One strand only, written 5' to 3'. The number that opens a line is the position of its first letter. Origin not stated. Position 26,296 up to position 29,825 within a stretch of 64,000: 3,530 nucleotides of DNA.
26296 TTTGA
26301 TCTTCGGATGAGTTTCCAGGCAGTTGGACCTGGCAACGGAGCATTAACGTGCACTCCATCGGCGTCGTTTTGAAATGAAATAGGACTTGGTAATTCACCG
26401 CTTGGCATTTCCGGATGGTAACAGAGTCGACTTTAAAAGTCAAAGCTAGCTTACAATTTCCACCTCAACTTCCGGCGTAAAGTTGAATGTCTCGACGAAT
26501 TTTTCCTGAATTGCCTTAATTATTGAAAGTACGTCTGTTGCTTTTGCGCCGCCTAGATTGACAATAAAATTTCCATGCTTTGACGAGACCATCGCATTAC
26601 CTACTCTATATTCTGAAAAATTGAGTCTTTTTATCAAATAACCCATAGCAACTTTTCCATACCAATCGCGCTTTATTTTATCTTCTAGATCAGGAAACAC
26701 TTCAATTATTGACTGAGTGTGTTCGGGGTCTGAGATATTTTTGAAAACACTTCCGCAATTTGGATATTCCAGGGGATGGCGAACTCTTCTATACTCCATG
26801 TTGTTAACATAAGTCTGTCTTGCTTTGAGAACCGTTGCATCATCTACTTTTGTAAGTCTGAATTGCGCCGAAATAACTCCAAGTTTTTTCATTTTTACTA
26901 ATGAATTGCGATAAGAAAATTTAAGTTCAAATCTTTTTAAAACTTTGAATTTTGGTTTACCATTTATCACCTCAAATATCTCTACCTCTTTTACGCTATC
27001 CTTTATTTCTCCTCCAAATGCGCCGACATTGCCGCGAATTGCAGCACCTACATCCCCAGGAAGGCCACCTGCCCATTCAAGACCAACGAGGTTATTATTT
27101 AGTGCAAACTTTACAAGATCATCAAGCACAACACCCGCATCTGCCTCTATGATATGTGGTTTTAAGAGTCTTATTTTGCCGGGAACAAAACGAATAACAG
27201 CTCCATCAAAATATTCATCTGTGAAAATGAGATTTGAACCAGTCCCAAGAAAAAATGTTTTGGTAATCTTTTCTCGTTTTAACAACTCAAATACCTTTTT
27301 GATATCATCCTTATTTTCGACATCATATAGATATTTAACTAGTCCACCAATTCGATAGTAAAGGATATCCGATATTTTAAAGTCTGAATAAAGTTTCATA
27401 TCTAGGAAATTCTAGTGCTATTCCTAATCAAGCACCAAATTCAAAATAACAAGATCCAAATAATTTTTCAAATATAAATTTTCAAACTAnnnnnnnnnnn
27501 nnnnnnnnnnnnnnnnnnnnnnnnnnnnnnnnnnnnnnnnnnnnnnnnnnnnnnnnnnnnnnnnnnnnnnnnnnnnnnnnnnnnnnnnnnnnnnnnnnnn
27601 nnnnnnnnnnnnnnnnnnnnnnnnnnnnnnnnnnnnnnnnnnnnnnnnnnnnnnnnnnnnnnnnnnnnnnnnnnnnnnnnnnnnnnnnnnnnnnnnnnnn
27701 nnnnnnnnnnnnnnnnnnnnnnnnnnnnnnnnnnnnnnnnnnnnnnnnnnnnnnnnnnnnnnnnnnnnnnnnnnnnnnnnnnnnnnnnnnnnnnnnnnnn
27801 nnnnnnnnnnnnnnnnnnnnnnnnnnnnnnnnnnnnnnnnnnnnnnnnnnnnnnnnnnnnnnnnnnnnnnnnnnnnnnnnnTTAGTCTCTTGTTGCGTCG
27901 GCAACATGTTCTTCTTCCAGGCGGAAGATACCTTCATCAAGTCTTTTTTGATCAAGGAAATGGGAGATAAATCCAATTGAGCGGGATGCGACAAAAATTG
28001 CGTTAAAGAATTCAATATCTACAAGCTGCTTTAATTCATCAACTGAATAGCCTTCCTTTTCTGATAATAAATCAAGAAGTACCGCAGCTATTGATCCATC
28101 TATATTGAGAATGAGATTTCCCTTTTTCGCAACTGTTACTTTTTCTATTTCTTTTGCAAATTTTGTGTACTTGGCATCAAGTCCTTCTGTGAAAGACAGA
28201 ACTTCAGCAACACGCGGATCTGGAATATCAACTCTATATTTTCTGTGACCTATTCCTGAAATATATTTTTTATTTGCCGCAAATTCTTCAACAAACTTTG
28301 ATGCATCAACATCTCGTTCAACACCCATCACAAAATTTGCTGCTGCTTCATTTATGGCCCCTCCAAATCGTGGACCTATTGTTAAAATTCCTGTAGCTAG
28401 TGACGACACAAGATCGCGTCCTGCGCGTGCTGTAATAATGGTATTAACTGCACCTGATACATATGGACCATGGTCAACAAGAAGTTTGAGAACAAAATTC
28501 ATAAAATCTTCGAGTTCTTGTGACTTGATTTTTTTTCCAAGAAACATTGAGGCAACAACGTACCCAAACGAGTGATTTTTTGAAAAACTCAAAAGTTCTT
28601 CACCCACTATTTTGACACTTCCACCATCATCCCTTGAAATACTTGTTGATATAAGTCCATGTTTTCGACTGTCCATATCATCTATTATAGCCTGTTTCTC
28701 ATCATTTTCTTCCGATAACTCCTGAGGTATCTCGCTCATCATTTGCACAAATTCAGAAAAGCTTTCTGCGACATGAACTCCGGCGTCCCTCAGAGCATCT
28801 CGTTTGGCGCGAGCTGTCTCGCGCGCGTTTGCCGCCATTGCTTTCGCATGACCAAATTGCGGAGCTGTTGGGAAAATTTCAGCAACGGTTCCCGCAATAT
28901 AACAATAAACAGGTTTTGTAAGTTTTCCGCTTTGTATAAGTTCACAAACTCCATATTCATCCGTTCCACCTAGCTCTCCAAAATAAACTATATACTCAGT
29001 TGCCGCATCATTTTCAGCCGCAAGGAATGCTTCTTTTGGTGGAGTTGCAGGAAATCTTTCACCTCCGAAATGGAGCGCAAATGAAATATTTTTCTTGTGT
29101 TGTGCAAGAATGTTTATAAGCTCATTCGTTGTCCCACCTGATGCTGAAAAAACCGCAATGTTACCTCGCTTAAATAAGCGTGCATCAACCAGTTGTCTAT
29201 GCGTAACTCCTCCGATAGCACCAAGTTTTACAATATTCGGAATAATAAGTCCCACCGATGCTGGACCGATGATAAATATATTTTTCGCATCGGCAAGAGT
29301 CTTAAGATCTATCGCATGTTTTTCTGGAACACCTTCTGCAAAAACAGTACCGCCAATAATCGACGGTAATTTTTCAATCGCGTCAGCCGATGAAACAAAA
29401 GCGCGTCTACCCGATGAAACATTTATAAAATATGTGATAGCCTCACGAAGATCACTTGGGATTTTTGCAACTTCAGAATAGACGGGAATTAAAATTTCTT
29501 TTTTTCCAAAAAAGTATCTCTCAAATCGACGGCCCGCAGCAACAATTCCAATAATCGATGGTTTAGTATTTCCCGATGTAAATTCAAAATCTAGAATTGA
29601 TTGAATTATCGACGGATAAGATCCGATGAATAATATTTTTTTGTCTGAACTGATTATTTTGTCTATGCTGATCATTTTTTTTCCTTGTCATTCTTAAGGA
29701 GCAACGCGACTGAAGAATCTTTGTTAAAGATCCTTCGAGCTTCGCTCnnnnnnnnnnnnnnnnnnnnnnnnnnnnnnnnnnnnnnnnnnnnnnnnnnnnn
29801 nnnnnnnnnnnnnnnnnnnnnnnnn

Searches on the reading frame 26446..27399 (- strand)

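Call 61: search_protein_families(library=pfam, proteins=[window:26446-27399:-], max_evalue=0.00001)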
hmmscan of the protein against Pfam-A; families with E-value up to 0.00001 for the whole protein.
window:26446-27399:- (317 aa): 2 families
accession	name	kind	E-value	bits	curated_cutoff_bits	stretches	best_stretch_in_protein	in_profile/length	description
PF02873.21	MurB_C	-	2.3e-23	82.7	27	1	195-316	4-99/99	UDP-N-acetylenolpyruvoylglucosamine reductase, C-terminal domain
PF01565.28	FAD_binding_4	-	1.7e-12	47.7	26.4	1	26-142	6-129/139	FAD binding domain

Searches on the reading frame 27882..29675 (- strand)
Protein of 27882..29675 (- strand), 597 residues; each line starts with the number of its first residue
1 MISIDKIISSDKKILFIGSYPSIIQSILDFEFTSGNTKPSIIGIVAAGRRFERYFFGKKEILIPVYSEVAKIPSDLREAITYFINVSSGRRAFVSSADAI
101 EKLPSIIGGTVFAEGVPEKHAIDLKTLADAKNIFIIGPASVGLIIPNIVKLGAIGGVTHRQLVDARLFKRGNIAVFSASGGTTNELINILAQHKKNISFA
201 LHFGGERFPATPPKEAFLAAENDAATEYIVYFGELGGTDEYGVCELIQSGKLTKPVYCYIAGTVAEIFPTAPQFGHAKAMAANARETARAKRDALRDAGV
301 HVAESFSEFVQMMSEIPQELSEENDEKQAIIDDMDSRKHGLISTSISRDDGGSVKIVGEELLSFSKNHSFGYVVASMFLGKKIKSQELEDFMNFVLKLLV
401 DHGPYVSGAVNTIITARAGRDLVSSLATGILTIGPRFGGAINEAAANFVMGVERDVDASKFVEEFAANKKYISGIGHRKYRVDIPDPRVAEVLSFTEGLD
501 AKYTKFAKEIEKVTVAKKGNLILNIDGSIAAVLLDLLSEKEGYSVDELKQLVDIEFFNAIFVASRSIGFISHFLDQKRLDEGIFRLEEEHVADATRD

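Call 52: search_protein_families(library=pfam, proteins=[window:27882-29675:-], max_evalue=0.00001)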
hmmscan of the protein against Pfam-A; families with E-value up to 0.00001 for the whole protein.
window:27882-29675:- (597 aa): 2 families
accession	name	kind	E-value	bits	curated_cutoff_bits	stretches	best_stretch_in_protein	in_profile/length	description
PF00285.26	Citrate_synt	-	2.3e-22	79.9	27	1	268-585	51-355/357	Citrate synthase, C-terminal domain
PF00549.24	Ligase_CoA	-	2e-10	41.3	24.5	1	177-300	2-127/128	CoA-ligase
